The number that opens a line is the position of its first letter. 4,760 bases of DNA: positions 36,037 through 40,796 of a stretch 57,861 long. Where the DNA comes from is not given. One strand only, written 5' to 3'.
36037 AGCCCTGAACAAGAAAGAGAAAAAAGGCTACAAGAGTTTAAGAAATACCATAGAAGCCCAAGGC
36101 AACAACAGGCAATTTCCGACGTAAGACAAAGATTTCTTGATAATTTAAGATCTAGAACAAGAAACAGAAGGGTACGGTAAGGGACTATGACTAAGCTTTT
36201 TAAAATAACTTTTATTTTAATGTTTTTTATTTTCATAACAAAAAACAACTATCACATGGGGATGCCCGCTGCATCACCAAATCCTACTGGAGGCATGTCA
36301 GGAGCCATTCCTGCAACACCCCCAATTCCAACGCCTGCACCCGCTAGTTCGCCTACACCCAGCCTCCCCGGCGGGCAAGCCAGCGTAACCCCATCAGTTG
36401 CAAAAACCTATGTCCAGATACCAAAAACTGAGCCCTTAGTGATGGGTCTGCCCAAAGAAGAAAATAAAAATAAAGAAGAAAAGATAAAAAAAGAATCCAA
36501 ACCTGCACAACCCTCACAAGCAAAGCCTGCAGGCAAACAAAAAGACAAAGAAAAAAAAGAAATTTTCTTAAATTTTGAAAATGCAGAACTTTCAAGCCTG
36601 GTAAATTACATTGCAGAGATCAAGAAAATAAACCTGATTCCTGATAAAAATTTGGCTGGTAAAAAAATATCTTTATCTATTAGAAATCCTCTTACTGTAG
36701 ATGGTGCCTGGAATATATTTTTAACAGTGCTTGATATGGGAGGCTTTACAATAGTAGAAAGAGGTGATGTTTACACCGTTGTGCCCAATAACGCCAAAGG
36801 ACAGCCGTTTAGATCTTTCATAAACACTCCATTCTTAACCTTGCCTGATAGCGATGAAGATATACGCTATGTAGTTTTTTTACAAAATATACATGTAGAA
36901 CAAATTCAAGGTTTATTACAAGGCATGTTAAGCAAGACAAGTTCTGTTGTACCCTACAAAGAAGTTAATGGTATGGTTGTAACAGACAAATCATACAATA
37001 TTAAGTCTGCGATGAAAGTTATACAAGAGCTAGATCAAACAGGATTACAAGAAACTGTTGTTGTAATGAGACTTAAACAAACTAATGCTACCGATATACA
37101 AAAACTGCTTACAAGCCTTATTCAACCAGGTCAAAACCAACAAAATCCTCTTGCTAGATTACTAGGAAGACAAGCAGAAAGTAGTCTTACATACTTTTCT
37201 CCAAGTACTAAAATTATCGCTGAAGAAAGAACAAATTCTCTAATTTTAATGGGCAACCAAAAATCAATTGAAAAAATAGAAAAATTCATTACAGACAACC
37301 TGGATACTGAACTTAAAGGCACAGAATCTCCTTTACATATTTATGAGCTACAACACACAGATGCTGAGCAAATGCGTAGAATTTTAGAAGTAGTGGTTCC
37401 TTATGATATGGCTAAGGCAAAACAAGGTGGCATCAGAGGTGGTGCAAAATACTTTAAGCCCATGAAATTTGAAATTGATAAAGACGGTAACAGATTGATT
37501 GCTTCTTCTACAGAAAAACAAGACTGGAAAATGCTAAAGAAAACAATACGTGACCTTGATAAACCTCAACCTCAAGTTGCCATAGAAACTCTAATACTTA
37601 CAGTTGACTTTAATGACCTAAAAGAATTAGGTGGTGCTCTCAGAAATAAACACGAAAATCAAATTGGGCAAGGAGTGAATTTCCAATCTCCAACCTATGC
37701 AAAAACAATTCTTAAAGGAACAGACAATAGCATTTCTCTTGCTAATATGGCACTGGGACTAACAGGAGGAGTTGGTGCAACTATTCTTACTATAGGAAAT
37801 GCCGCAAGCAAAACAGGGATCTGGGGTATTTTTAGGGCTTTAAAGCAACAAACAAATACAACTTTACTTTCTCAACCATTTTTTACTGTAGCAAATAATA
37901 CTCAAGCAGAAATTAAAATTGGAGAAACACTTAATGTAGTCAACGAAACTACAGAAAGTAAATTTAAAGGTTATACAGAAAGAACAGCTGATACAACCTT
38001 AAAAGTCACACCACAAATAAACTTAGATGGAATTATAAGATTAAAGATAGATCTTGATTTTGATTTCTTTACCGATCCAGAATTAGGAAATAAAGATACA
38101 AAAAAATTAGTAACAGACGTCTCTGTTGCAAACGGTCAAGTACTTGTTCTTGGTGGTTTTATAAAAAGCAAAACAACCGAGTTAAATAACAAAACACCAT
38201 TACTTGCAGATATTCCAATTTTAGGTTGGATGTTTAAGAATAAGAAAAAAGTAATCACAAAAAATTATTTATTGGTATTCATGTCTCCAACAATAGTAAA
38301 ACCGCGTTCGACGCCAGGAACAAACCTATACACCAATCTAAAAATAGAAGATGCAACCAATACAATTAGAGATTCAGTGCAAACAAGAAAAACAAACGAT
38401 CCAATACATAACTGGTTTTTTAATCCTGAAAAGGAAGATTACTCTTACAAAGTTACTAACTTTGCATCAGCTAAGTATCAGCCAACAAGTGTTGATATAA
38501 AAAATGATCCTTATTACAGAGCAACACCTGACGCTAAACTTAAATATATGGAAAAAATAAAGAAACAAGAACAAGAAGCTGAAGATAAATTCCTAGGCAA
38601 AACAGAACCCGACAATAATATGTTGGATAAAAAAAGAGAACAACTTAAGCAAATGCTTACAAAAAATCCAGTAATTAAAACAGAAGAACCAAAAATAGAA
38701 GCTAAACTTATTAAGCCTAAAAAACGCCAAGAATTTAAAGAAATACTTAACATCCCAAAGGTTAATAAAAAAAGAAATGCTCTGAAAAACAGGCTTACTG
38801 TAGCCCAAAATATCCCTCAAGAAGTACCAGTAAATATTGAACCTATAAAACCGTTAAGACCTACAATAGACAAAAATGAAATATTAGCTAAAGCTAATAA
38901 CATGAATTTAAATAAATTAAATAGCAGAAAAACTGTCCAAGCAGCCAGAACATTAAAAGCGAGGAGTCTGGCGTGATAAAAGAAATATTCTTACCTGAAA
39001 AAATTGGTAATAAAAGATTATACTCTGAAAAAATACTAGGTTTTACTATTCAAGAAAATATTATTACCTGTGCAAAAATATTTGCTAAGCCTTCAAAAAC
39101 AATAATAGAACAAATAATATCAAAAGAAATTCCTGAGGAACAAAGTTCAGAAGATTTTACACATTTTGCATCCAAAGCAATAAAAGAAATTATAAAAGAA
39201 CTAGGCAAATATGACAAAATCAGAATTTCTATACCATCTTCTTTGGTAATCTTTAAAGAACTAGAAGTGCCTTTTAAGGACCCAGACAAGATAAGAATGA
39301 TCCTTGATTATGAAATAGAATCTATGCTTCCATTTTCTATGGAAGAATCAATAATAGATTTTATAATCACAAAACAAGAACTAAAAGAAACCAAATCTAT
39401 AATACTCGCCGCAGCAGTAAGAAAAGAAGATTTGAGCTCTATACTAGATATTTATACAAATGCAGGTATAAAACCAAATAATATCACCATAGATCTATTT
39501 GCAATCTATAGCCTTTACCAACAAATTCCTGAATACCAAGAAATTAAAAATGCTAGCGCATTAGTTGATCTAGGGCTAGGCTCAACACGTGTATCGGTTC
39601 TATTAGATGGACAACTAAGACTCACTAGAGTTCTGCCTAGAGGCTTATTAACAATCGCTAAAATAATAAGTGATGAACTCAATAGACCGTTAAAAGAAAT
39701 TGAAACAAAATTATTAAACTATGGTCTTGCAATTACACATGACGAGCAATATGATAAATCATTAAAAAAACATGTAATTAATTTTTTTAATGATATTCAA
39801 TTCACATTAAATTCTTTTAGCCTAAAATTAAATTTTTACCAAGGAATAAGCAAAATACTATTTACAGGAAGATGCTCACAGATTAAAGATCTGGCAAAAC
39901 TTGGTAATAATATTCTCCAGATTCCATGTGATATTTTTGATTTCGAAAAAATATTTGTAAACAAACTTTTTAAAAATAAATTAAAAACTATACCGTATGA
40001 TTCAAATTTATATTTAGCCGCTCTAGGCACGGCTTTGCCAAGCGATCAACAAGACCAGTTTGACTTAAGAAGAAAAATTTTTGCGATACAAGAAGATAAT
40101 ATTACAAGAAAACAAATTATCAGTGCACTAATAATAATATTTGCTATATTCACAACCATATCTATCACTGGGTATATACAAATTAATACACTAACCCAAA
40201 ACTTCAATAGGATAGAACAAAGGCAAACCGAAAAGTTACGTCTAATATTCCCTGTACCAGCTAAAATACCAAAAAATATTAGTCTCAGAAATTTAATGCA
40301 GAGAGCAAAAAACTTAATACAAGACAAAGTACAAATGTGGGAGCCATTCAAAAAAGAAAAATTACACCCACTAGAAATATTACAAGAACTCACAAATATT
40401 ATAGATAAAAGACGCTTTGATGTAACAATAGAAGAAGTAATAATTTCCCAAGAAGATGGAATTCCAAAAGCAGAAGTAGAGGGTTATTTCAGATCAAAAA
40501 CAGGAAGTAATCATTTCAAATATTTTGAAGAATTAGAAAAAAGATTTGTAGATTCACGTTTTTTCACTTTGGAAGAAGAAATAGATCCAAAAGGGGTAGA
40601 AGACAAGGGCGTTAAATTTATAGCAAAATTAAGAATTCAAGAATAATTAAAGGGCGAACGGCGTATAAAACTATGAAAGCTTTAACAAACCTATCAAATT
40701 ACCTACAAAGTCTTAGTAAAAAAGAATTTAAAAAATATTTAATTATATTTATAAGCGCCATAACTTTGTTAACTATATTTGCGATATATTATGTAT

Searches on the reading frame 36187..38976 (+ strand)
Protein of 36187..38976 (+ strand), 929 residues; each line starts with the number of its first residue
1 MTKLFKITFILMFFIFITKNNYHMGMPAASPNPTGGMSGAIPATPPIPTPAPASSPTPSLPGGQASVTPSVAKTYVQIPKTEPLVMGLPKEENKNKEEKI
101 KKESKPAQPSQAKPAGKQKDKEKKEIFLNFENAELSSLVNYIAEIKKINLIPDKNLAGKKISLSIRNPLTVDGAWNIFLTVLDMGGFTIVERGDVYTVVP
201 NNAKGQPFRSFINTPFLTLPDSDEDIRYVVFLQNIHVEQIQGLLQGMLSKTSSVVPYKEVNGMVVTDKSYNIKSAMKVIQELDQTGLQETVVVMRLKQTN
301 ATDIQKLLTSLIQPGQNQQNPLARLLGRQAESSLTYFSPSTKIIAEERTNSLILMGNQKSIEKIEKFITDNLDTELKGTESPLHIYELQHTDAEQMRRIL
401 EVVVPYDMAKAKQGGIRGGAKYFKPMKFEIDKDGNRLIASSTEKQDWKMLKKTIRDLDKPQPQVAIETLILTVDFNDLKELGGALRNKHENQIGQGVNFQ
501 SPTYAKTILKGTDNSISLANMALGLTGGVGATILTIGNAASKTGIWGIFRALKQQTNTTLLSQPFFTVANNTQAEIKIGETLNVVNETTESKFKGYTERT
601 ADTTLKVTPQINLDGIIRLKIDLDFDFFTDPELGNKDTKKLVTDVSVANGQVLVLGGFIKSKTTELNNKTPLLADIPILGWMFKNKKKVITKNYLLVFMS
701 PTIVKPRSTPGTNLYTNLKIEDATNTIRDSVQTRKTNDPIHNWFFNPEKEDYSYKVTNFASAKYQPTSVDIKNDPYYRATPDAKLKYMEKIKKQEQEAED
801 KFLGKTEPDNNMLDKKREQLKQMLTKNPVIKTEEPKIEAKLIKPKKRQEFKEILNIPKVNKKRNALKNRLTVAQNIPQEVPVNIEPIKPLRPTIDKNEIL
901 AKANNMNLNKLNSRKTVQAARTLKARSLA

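Call 67: search_protein_families(library=pfam, proteins=[window:36187-38976:+], max_evalue=0.00001)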
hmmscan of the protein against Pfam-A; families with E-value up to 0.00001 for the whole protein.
window:36187-38976:+ (929 aa): 3 families
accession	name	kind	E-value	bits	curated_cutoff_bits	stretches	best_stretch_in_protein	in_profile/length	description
PF00263.26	Secretin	-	9.5e-35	120.1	27.5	1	551-705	1-169/169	Bacterial type II and III secretion system protein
PF03958.22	Secretin_N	-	7.7e-24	84.1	28.2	1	292-369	2-61/69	Bacterial type II/III secretion system short domain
PF21305.2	type_II_gspD_N0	-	1.4e-12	47.7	27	1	128-197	1-70/71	GspD-like, N0 domain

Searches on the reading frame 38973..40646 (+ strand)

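Call 67: search_protein_families(library=pfam, proteins=[window:38973-40646:+], max_evalue=0.00001)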
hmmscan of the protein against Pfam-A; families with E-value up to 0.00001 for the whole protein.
window:38973-40646:+ (557 aa): 2 families
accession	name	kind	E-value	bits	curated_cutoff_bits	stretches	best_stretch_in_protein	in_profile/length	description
PF11104.14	PilM_2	-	1.1e-24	87.5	27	1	49-356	27-338/340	Type IV pilus assembly protein PilM;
PF14450.12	FtsA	-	7.7e-08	33.2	31.8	1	196-321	1-109/127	Cell division protein FtsA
